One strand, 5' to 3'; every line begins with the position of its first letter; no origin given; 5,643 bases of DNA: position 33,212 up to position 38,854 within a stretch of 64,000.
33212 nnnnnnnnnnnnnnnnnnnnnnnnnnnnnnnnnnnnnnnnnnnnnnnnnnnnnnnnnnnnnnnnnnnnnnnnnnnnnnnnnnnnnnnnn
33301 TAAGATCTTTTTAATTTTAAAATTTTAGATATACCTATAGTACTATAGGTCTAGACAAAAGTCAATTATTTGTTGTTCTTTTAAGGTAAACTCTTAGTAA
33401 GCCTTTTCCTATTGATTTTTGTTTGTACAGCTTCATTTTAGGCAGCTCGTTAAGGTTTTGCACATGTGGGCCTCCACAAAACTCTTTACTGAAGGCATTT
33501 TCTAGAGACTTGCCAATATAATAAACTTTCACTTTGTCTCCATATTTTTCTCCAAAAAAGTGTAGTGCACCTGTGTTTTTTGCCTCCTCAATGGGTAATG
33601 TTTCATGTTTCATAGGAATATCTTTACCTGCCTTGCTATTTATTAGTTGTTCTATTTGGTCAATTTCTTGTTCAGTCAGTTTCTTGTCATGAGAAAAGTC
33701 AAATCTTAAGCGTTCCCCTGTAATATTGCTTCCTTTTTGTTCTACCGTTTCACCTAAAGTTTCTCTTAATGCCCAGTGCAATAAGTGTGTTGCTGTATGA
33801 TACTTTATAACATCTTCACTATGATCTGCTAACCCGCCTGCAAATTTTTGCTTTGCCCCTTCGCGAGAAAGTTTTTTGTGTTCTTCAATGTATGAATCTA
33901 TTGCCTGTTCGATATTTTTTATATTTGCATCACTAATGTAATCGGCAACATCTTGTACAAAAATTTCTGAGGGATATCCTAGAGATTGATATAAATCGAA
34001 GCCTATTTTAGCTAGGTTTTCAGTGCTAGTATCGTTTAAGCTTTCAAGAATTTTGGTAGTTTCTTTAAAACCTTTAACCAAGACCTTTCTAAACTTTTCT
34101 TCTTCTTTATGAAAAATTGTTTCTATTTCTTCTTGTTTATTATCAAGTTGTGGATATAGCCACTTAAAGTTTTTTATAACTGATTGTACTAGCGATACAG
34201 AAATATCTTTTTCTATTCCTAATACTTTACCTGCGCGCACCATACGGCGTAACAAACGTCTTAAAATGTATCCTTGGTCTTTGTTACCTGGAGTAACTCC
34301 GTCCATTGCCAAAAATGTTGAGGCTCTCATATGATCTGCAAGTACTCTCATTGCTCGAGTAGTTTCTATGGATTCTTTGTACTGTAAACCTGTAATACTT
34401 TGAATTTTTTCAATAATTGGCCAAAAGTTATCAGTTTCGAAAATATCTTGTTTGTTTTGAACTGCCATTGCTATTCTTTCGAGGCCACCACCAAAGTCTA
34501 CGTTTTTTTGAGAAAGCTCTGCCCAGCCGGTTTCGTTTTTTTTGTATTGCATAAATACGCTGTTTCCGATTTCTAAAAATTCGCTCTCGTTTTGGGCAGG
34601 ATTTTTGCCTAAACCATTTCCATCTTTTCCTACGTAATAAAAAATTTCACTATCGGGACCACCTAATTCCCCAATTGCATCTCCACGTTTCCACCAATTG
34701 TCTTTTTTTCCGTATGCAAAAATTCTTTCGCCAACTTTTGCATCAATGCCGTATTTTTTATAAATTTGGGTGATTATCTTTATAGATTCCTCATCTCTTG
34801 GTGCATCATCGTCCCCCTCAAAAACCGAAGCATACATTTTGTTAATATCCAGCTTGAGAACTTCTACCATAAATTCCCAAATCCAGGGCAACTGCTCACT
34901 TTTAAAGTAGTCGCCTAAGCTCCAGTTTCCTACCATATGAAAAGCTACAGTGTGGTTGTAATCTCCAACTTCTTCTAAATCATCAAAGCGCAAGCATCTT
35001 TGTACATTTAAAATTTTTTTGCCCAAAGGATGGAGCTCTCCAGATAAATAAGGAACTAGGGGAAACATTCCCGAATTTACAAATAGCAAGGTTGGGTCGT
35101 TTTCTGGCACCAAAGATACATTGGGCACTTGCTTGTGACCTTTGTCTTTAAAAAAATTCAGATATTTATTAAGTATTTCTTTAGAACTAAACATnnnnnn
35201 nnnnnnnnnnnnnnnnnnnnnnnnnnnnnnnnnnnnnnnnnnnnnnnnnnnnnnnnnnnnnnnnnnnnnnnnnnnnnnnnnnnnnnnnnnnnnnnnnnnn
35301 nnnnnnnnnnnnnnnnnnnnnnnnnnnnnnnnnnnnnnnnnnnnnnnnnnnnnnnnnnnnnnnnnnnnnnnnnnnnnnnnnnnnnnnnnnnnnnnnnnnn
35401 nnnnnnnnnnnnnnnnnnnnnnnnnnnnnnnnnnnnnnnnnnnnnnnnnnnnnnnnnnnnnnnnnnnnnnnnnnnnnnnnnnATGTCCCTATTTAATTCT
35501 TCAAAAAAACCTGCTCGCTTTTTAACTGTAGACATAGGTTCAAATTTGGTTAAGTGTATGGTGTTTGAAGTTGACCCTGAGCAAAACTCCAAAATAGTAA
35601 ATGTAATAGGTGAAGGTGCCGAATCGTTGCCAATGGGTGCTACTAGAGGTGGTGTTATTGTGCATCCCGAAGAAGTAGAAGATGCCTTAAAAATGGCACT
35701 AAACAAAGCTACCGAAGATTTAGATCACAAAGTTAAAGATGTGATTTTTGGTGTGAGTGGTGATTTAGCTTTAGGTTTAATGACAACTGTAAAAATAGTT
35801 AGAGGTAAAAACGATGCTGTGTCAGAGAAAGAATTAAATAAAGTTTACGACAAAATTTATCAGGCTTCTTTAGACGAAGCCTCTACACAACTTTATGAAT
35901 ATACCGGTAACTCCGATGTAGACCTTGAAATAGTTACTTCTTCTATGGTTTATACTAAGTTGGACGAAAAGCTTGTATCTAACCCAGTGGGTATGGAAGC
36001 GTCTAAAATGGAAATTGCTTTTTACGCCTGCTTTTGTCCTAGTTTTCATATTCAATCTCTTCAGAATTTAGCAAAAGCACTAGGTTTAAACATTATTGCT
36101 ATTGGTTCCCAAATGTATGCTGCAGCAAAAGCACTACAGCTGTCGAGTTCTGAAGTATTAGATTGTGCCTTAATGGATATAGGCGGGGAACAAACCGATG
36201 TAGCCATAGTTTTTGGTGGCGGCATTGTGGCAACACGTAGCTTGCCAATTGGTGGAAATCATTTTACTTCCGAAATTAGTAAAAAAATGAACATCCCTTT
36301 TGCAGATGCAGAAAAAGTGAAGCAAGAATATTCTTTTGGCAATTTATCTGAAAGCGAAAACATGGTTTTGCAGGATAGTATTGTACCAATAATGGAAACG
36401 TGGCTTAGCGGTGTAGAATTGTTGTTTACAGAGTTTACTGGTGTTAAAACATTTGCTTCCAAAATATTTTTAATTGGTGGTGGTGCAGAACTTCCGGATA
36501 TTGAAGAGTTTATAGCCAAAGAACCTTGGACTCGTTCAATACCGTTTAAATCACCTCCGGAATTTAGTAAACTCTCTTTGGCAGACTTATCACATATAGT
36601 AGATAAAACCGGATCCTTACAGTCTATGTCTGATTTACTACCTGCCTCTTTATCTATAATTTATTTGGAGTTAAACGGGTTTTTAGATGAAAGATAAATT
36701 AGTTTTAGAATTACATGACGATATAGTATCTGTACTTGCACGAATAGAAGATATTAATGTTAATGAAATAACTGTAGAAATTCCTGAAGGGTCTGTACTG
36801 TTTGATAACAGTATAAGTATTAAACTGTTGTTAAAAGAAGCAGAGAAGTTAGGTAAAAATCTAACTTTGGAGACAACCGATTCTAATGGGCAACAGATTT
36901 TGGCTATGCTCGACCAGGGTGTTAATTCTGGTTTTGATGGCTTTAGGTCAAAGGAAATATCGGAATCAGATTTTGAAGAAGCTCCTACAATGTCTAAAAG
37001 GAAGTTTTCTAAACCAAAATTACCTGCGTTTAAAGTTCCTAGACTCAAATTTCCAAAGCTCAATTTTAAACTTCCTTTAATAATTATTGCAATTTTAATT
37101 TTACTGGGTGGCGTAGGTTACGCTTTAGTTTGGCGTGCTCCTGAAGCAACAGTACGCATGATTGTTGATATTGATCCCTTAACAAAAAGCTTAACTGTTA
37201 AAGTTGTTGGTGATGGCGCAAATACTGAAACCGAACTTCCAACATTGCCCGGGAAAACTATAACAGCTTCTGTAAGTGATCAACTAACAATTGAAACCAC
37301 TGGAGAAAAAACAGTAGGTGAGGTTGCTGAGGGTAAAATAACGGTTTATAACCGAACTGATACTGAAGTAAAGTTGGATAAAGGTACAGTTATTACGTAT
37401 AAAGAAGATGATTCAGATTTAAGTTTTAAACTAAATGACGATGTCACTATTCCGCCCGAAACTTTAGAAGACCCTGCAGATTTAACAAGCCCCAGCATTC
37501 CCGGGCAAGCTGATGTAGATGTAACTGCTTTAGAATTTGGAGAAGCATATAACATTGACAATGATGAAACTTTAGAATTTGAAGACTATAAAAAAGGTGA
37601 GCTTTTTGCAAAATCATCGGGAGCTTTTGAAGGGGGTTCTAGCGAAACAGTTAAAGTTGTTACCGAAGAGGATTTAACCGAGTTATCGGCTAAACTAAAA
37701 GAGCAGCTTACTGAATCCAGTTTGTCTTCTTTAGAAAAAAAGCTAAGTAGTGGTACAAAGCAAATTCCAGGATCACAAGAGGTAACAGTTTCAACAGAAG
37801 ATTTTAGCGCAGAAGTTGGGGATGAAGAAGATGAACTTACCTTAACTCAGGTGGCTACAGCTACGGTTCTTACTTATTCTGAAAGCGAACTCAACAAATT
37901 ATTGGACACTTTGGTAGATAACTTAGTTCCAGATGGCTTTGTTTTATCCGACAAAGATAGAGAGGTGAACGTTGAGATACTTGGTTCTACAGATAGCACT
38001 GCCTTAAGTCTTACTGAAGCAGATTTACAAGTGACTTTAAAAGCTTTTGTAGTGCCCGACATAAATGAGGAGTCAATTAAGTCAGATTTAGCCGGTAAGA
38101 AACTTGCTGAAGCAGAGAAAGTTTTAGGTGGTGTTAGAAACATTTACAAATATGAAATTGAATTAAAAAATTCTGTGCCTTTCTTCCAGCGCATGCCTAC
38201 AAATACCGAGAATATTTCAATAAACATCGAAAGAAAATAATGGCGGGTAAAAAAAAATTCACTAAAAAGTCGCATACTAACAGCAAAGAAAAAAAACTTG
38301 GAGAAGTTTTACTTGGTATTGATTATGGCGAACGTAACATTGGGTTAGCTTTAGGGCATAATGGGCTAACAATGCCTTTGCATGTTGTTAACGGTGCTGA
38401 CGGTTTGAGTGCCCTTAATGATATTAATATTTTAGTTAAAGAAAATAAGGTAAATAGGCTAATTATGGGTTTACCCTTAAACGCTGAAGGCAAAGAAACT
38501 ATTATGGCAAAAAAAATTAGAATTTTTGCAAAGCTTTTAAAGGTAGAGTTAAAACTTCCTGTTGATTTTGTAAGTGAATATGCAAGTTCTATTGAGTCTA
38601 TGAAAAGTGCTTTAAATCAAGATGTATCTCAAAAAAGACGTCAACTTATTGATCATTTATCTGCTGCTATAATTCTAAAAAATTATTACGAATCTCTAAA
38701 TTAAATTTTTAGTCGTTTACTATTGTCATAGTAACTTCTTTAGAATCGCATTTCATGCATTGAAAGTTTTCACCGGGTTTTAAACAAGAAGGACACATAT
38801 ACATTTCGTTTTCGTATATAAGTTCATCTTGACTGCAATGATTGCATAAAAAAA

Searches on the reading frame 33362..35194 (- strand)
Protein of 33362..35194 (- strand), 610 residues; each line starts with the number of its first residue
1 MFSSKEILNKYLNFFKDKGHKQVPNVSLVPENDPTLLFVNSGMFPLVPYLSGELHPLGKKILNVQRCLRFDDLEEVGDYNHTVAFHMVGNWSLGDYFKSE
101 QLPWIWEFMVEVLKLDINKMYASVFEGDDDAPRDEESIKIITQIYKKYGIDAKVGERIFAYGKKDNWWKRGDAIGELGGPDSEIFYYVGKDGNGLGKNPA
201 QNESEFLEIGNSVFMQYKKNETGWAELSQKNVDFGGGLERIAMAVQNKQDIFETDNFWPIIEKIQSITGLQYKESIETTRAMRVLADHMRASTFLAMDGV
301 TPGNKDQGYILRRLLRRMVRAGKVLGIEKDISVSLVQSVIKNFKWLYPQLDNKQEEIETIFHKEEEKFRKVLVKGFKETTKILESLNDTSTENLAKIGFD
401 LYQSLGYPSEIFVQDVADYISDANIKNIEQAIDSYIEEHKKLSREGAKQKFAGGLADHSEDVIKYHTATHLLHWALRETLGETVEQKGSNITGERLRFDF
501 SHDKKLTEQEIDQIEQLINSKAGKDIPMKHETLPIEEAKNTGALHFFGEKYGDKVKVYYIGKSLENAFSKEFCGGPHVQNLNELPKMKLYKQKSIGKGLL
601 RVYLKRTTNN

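Call 9: search_protein_families(library=pfam, proteins=[window:33362-35194:-], max_evalue=0.00001)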
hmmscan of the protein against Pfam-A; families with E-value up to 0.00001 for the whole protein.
window:33362-35194:- (610 aa): 2 families
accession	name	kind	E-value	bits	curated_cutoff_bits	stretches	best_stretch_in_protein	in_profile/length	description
PF01411.24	tRNA-synt_2c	-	7.8e-108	361.8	30.3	1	6-468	1-451/552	tRNA synthetases class II (A)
PF07973.19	tRNA_SAD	-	1.8e-10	41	24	1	555-603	1-44/44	Threonyl and Alanyl tRNA synthetase second additional domain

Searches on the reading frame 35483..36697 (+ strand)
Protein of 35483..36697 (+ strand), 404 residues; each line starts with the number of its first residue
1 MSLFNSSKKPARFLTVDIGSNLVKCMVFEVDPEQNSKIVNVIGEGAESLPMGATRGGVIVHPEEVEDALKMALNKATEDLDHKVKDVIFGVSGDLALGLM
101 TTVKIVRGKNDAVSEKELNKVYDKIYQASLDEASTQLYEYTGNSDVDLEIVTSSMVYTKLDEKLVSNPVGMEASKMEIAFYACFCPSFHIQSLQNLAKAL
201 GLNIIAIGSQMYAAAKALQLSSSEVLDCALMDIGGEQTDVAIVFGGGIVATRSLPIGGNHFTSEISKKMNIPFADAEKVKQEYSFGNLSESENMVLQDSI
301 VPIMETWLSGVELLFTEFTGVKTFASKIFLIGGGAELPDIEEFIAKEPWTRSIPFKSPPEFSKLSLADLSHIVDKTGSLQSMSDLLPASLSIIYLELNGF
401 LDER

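Call 67: search_protein_families(library=pfam, proteins=[window:35483-36697:+], max_evalue=0.001)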
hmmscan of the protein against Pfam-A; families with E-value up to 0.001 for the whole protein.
window:35483-36697:+ (404 aa): 3 families
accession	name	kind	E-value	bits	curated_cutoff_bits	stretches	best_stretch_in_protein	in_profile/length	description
PF14450.12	FtsA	-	1.6e-19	71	31.8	1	229-349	1-103/127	Cell division protein FtsA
PF11104.14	PilM_2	-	1.2e-14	54.4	27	1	189-347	137-297/340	Type IV pilus assembly protein PilM;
PF06723.19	MreB_Mbl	-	7.5e-11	41.9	27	1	191-282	110-207/327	MreB/Mbl protein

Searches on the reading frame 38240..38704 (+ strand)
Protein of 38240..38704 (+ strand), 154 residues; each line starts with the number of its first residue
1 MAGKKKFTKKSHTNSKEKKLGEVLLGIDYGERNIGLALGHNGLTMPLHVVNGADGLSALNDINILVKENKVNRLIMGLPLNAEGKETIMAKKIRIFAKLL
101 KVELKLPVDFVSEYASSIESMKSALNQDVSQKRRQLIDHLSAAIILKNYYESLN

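Call 67: search_protein_families(library=pfam, proteins=[window:38240-38704:+], max_evalue=0.001)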
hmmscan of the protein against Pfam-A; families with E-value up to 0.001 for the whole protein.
window:38240-38704:+ (154 aa): 1 family
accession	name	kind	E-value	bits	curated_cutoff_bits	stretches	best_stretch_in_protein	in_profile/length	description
PF03652.20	RuvX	-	5.9e-29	101.6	29.2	1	23-151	2-133/134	Holliday junction resolvase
